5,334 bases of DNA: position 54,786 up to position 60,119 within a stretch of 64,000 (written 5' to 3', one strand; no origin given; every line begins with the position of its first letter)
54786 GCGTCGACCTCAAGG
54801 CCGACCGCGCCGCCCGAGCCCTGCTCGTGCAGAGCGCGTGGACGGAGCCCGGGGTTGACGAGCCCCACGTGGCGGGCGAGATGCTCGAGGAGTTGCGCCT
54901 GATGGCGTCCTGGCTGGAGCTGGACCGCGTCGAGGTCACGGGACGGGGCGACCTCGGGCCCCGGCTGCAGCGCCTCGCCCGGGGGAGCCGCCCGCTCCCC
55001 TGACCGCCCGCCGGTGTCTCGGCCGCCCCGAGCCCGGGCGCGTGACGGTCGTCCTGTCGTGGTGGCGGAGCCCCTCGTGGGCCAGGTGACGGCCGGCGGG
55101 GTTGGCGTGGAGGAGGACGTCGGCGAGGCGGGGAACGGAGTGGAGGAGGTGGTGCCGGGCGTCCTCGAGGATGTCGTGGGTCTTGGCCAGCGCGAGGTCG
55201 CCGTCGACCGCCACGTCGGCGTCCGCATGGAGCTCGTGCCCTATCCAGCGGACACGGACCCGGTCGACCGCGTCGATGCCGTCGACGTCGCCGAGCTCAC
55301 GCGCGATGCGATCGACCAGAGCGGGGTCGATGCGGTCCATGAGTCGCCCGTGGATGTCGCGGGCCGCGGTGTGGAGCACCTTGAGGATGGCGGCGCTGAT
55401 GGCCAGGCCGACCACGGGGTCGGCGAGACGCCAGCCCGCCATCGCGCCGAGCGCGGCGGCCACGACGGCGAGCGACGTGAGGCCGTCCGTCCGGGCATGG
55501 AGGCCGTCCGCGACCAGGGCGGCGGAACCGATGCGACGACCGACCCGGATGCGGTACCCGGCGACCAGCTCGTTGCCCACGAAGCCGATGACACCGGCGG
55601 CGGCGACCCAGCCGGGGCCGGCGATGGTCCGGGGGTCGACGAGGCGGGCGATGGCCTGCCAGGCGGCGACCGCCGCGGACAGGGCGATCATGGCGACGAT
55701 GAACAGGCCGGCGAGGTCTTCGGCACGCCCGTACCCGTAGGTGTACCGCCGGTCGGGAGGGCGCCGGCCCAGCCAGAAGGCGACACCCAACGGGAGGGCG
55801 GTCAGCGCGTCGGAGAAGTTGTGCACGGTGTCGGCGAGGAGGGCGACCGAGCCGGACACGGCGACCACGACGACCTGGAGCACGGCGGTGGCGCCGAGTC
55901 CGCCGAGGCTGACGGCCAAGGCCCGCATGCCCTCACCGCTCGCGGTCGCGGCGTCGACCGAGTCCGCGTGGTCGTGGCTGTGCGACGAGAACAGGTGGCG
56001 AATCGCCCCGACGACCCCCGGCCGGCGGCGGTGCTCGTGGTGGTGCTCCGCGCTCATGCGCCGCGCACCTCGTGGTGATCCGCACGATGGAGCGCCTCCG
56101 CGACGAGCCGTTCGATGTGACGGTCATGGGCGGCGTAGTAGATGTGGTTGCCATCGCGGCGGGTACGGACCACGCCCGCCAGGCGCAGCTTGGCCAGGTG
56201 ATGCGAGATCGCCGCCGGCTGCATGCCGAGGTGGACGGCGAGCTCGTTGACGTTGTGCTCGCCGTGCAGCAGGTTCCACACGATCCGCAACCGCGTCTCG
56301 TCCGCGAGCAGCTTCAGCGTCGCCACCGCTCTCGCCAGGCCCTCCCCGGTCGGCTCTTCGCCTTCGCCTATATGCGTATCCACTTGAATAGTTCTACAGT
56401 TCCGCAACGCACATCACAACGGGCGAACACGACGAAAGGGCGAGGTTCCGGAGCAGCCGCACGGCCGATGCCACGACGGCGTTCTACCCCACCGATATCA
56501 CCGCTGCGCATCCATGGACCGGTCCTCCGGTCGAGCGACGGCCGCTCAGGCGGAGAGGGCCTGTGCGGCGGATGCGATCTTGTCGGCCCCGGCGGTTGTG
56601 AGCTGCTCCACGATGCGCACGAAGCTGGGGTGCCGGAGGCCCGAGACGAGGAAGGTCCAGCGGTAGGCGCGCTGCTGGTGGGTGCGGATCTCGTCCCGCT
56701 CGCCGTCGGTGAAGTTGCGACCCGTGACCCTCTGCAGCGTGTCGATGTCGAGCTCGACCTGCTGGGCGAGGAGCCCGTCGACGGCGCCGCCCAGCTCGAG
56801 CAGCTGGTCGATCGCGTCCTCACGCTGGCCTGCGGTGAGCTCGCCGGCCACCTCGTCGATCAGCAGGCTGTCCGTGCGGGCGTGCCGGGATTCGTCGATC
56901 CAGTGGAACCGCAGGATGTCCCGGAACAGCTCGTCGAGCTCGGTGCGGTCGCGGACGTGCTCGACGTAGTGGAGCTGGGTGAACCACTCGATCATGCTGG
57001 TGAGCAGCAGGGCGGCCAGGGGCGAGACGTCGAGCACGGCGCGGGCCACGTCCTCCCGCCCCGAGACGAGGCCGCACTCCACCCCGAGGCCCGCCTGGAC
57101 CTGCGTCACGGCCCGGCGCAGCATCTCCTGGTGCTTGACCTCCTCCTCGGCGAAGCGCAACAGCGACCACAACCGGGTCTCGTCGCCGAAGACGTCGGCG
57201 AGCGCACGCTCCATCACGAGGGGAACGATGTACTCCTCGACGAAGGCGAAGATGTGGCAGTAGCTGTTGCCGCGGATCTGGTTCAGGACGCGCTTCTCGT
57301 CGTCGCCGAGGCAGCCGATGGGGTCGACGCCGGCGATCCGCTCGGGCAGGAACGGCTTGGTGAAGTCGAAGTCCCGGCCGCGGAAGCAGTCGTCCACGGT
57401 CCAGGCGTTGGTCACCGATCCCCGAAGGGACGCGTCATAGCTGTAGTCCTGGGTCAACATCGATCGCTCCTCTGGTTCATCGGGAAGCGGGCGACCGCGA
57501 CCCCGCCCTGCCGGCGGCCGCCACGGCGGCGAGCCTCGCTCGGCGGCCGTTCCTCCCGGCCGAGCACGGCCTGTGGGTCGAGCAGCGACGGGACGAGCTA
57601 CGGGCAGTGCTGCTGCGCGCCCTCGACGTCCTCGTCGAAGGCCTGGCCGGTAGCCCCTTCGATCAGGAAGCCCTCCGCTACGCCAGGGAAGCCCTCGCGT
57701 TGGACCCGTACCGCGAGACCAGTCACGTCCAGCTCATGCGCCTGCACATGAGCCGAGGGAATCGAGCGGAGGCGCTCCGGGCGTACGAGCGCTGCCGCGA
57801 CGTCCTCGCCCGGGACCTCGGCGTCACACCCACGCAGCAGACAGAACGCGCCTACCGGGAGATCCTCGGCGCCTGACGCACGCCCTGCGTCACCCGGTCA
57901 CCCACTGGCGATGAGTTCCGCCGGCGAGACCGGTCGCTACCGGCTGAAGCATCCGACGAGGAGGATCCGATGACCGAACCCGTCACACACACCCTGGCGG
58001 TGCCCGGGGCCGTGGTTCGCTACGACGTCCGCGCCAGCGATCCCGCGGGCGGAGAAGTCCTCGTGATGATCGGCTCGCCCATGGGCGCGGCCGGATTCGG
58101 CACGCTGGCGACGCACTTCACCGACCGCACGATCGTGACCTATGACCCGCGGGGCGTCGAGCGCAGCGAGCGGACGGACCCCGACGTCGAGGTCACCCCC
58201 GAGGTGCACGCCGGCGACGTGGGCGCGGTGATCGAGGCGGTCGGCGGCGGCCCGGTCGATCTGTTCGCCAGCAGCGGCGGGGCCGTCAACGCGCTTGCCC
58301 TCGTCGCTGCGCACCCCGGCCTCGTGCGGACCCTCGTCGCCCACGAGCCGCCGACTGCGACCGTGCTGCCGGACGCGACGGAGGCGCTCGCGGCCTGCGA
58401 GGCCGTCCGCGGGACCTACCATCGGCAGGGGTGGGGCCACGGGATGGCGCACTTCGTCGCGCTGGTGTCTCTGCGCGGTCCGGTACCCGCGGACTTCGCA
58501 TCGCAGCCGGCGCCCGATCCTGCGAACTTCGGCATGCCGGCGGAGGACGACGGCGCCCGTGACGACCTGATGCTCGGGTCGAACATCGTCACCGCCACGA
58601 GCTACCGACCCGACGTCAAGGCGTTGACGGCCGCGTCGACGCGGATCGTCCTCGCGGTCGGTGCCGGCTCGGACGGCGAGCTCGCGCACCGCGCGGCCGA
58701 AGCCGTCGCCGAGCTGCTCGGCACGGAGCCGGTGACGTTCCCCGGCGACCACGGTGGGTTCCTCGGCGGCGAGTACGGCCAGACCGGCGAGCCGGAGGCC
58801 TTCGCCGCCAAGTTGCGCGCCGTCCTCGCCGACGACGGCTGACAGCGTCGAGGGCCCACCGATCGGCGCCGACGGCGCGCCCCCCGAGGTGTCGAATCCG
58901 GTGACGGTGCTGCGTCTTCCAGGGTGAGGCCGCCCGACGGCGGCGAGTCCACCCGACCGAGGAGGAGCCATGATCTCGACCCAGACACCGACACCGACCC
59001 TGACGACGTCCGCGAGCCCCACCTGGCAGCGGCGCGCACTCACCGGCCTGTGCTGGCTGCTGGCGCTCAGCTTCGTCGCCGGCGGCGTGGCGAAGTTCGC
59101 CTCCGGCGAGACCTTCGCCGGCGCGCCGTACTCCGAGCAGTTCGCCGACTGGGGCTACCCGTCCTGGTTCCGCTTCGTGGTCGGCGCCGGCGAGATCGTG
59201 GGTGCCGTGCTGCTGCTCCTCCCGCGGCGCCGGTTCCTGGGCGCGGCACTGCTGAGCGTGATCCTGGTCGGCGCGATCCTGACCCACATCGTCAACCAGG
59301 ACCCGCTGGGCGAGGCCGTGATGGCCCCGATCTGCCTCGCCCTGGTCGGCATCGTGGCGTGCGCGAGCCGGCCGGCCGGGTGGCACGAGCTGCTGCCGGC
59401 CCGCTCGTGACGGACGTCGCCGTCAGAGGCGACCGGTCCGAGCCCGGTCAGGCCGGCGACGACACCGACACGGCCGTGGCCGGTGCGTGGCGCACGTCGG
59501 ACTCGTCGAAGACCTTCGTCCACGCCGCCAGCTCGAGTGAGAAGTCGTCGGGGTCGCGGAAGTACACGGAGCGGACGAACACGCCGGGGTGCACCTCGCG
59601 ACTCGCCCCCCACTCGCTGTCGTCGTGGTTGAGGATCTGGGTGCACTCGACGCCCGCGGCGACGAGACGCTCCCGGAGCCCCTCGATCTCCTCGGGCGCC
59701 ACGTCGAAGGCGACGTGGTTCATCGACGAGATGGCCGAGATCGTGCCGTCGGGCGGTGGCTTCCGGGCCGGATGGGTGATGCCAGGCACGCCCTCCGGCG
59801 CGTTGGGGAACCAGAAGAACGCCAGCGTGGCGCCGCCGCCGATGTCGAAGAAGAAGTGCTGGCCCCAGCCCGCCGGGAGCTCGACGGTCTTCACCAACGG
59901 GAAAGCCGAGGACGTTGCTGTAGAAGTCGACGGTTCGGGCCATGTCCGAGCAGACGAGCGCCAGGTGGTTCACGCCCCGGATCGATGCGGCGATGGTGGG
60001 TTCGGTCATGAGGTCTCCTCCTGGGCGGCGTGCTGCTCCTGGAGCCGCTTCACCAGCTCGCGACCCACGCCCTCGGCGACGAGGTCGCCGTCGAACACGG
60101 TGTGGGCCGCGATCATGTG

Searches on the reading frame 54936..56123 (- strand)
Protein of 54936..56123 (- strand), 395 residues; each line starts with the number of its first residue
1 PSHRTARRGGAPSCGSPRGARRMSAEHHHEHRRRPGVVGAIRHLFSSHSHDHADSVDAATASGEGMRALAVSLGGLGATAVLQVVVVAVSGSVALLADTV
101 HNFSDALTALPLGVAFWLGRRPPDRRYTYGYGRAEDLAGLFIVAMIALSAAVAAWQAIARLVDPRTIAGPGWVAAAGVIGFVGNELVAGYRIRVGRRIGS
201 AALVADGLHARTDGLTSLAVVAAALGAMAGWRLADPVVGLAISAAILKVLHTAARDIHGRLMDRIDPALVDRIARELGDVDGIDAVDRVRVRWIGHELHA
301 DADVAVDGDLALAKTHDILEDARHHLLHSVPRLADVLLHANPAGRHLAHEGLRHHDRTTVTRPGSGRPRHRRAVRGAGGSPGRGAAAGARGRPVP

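Call 8: search_protein_families(library=pfam, proteins=[window:54936-56123:-], max_evalue=0.01)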
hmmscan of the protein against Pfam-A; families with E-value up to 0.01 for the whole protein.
window:54936-56123:- (395 aa): 2 families
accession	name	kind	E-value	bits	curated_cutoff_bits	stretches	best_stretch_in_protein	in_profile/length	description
PF01545.26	Cation_efflux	-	3.1e-41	141.8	26.6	1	71-255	3-191/198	Cation efflux family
PF16916.11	ZT_dimer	-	2.1e-13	50.5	26.7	1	266-342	2-77/78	Dimerisation domain of Zinc Transporter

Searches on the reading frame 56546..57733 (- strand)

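Call 8: search_protein_families(library=pfam, proteins=[window:56546-57733:-], max_evalue=0.01)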
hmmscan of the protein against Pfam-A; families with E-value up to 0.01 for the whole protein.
window:56546-57733:- (395 aa): 1 family
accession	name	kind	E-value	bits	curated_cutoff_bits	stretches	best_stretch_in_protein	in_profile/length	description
PF11583.14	AurF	-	5e-05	23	29.6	1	154-304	71-219/282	P-aminobenzoate N-oxygenase AurF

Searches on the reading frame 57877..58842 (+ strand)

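Call 8: search_protein_families(library=pfam, proteins=[window:57877-58842:+], max_evalue=0.01)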
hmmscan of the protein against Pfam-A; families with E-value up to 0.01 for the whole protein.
window:57877-58842:+ (321 aa): 1 family
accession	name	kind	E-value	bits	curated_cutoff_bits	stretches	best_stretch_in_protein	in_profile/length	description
PF00561.26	Abhydrolase_1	-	3.3e-07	30.6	25.8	1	80-167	26-112/245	alpha/beta hydrolase fold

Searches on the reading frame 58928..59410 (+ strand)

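Call 69: search_protein_families(library=pfam, proteins=[window:58928-59410:+], max_evalue=0.001)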
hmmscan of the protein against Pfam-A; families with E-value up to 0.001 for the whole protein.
window:58928-59410:+ (160 aa): 3 families
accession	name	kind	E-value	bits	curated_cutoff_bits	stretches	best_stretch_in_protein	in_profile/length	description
PF13564.11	DoxX_2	-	2.1e-18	66.8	26.3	1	42-140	3-99/103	DoxX-like family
PF07291.16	MauE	-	4.1e-09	37.3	27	1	37-118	4-85/128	Methylamine utilisation protein MauE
PF07681.17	DoxX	-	4.6e-08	34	23.6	1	43-119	7-82/85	DoxX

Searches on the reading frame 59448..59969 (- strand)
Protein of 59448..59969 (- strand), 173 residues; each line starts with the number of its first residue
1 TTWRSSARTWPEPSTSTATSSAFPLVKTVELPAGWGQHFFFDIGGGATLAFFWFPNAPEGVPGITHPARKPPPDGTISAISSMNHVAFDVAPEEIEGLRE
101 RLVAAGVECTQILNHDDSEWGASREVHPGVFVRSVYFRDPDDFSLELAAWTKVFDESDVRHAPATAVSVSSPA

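Call 69: search_protein_families(library=pfam, proteins=[window:59448-59969:-], max_evalue=0.001)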
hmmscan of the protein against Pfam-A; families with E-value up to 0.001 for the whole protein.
window:59448-59969:- (173 aa): 1 family
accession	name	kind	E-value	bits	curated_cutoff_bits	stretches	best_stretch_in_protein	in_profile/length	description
PF00903.31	Glyoxalase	-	4.4e-05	24.3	20.6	1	23-147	25-121/121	Glyoxalase/Bleomycin resistance protein/Dioxygenase superfamily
